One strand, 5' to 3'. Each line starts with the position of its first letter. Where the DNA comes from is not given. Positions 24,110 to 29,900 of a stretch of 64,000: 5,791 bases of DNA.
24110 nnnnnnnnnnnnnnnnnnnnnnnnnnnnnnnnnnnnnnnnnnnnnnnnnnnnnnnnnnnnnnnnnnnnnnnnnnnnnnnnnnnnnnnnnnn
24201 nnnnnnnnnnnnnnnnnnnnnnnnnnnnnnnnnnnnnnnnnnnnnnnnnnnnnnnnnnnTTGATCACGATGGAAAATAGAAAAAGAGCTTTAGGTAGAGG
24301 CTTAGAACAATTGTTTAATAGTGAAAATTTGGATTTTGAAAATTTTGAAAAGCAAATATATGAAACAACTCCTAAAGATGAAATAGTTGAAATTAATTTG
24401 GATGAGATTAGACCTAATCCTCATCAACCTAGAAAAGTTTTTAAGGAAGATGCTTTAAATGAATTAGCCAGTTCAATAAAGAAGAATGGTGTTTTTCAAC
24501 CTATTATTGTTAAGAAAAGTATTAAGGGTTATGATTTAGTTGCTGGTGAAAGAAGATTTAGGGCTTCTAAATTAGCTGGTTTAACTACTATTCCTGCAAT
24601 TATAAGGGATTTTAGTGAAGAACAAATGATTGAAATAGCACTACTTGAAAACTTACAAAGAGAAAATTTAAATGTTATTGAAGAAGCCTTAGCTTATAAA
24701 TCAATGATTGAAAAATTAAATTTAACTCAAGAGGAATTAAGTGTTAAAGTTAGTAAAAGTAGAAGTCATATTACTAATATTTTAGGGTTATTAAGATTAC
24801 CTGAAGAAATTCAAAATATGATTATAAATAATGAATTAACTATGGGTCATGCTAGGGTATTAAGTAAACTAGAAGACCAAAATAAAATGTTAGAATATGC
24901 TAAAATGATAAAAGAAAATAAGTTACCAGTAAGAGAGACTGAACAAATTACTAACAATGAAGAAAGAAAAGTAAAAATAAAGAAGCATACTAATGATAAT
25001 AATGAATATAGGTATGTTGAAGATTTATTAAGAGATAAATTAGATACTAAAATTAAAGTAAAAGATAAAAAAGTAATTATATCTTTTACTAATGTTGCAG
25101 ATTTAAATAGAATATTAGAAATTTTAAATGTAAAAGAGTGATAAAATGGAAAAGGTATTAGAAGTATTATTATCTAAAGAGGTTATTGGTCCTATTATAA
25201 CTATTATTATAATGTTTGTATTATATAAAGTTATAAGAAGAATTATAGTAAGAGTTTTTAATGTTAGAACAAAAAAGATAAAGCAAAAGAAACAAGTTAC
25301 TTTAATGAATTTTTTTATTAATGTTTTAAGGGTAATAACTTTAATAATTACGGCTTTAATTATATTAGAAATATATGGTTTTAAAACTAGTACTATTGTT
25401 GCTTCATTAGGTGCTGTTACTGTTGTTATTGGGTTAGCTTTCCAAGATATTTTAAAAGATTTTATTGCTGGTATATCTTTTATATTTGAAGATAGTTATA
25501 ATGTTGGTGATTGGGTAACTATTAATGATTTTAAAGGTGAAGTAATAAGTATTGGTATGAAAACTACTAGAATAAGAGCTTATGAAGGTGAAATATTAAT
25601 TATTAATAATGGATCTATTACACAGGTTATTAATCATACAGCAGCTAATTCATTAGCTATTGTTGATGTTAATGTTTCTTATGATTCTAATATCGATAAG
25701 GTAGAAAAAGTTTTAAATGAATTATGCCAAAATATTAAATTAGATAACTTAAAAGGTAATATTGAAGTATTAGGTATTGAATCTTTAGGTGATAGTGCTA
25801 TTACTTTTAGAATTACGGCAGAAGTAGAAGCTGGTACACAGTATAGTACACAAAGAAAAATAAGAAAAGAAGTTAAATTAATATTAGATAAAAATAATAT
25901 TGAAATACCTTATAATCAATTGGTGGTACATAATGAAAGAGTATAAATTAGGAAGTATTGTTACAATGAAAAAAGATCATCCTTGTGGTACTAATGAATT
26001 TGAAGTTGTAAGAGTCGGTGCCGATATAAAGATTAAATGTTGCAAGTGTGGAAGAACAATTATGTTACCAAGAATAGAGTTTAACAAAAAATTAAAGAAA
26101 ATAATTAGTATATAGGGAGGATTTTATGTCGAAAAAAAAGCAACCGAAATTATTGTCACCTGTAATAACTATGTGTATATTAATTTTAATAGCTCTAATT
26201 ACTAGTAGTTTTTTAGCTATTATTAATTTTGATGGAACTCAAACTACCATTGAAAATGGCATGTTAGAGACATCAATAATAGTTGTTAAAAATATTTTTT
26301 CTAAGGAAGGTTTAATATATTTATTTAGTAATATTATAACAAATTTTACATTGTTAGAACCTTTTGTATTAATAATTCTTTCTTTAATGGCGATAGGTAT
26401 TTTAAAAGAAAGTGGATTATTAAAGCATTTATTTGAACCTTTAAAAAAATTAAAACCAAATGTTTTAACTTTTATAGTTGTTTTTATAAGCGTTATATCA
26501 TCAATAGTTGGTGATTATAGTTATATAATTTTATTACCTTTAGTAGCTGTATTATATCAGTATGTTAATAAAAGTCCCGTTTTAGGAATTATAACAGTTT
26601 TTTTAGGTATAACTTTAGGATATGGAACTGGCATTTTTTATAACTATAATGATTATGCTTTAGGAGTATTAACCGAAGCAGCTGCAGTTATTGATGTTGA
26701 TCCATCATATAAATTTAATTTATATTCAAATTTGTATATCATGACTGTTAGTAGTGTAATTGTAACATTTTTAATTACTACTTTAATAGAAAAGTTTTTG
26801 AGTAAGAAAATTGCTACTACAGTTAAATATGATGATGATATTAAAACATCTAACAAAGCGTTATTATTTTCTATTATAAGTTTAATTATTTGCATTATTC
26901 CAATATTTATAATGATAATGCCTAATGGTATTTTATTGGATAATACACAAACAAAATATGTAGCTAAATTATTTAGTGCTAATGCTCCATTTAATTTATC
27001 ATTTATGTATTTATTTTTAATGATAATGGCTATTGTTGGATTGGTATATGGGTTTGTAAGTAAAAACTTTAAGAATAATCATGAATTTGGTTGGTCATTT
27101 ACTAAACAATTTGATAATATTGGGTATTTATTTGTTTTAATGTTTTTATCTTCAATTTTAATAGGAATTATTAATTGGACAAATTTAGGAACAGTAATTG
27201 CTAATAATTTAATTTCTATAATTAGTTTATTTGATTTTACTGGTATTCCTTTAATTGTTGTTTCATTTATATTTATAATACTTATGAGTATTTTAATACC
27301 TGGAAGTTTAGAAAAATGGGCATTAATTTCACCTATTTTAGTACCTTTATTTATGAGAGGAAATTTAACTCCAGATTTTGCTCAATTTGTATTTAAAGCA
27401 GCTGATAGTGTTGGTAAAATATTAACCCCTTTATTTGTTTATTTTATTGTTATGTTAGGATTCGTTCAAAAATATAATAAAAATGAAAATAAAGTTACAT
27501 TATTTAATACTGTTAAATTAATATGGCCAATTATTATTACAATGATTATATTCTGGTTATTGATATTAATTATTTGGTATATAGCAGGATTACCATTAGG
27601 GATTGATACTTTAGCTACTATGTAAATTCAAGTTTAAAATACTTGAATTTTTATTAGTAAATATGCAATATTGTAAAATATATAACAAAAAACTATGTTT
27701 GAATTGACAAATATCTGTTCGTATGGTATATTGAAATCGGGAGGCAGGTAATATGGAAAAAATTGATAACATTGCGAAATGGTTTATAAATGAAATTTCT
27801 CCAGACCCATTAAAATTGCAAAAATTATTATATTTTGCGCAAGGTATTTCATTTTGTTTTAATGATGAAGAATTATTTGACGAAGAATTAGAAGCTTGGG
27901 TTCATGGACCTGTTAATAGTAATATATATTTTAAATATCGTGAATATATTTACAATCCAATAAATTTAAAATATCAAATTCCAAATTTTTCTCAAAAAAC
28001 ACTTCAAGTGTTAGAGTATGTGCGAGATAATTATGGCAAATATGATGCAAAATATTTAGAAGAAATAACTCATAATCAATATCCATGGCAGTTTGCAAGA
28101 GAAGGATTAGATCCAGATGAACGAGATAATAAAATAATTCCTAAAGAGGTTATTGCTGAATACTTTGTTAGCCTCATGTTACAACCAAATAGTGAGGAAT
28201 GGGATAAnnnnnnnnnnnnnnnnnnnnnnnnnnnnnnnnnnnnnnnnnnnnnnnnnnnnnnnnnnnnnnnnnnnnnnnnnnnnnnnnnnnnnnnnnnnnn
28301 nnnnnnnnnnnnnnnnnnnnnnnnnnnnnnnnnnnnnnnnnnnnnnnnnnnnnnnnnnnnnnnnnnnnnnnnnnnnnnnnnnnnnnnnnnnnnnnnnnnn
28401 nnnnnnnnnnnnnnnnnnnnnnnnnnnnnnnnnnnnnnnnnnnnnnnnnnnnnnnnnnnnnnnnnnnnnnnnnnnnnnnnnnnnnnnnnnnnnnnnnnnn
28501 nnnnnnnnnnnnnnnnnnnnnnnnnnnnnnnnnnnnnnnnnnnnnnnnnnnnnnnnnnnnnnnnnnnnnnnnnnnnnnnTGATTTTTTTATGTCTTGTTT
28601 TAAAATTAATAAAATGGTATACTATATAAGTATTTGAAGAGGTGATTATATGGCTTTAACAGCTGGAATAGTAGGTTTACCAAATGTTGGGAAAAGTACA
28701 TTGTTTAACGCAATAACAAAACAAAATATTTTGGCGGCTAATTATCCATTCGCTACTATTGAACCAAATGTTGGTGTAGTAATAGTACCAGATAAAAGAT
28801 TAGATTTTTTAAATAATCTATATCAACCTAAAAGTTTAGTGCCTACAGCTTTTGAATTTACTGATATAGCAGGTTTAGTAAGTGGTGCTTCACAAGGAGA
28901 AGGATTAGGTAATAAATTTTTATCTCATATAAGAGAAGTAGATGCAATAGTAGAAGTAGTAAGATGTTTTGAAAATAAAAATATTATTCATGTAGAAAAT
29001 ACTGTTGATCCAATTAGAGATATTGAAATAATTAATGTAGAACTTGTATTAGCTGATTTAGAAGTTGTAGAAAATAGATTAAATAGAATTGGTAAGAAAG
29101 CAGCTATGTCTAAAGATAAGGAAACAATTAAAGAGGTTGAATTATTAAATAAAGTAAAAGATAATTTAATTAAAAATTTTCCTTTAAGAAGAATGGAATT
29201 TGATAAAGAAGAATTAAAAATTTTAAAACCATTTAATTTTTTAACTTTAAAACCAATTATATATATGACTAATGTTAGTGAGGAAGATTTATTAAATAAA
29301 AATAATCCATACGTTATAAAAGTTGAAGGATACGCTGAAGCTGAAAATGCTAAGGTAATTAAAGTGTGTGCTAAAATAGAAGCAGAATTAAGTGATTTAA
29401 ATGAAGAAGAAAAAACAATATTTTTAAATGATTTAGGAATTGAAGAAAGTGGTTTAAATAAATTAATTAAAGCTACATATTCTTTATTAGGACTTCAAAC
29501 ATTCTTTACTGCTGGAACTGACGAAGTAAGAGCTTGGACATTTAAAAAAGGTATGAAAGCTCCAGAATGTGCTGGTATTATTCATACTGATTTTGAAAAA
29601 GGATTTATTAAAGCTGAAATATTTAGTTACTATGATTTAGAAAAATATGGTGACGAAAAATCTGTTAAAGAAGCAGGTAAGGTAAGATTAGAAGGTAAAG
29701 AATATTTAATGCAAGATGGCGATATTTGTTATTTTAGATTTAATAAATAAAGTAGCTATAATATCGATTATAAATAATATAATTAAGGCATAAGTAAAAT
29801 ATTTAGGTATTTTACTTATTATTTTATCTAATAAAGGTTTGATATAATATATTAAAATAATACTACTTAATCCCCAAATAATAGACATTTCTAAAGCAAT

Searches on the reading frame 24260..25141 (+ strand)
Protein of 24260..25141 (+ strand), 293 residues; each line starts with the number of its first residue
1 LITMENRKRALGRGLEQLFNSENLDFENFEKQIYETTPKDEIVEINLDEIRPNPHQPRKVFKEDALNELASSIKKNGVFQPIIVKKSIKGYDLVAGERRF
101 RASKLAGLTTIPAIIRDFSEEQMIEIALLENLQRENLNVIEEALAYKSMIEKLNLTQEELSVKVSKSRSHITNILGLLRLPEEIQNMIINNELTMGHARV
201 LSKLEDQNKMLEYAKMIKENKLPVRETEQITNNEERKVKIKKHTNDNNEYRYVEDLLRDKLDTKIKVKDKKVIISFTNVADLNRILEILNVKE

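Call 72: search_protein_families(library=pfam, proteins=[window:24260-25141:+], max_evalue=0.00001)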
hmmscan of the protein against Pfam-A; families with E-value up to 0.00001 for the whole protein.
window:24260-25141:+ (293 aa): 2 families
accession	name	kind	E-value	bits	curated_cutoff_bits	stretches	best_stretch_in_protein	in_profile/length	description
PF02195.25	ParB_N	-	4e-36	123.4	26.3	1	41-133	2-95/95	ParB N-terminal domain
PF17762.8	HTH_ParB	-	2.2e-33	114.9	22.6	1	135-234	1-100/102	ParB HTH domain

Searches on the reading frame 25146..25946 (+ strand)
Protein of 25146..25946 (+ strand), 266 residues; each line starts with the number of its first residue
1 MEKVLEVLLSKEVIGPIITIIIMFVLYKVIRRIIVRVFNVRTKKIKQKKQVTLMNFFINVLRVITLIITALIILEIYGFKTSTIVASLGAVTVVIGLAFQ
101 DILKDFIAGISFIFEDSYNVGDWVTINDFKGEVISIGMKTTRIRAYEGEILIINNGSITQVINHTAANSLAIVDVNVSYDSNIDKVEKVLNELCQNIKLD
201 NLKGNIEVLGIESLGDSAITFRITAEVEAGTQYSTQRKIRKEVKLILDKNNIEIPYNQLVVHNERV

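Call 72: search_protein_families(library=pfam, proteins=[window:25146-25946:+], max_evalue=0.00001)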
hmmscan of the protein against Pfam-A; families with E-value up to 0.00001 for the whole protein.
window:25146-25946:+ (266 aa): 3 families
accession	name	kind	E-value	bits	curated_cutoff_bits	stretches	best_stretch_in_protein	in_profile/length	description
PF00924.24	MS_channel_2nd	-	1.2e-19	70.6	20.2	1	101-165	1-67/68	Mechanosensitive ion channel, beta-domain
PF21082.3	MS_channel_3rd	-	3.7e-10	40.5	21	1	173-254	3-88/88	Mechanosensitive ion channel MscS, C-terminal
PF21088.3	MS_channel_1st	-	1.5e-07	31.7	23.1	1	59-100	1-42/42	Mechanosensitive ion channel, transmembrane helices 2/3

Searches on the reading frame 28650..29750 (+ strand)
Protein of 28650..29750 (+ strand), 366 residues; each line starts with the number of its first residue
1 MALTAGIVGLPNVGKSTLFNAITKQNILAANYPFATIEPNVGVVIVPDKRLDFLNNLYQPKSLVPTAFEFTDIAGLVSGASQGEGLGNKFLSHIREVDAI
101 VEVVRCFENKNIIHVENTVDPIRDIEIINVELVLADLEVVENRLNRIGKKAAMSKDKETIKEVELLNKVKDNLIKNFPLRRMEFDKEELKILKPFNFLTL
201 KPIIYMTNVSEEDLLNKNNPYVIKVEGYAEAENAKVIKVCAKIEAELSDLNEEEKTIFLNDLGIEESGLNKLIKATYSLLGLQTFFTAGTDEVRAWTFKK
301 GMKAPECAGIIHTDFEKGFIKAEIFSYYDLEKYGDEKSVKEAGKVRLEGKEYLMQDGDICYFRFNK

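Call 72: search_protein_families(library=pfam, proteins=[window:28650-29750:+], max_evalue=0.00001)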
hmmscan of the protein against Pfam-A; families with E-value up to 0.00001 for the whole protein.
window:28650-29750:+ (366 aa): 3 families
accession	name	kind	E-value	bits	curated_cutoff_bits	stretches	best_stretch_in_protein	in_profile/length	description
PF06071.19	YchF-GTPase_C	-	1.4e-39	134.6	27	1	282-365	1-84/84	Protein of unknown function (DUF933)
PF01926.29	MMR_HSR1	-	2.5e-21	76.3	21.9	1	5-119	2-96/113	50S ribosome-binding GTPase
PF02421.24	FeoB_N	-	3.3e-08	33.7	27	1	6-50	4-48/156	Ferrous iron transport protein B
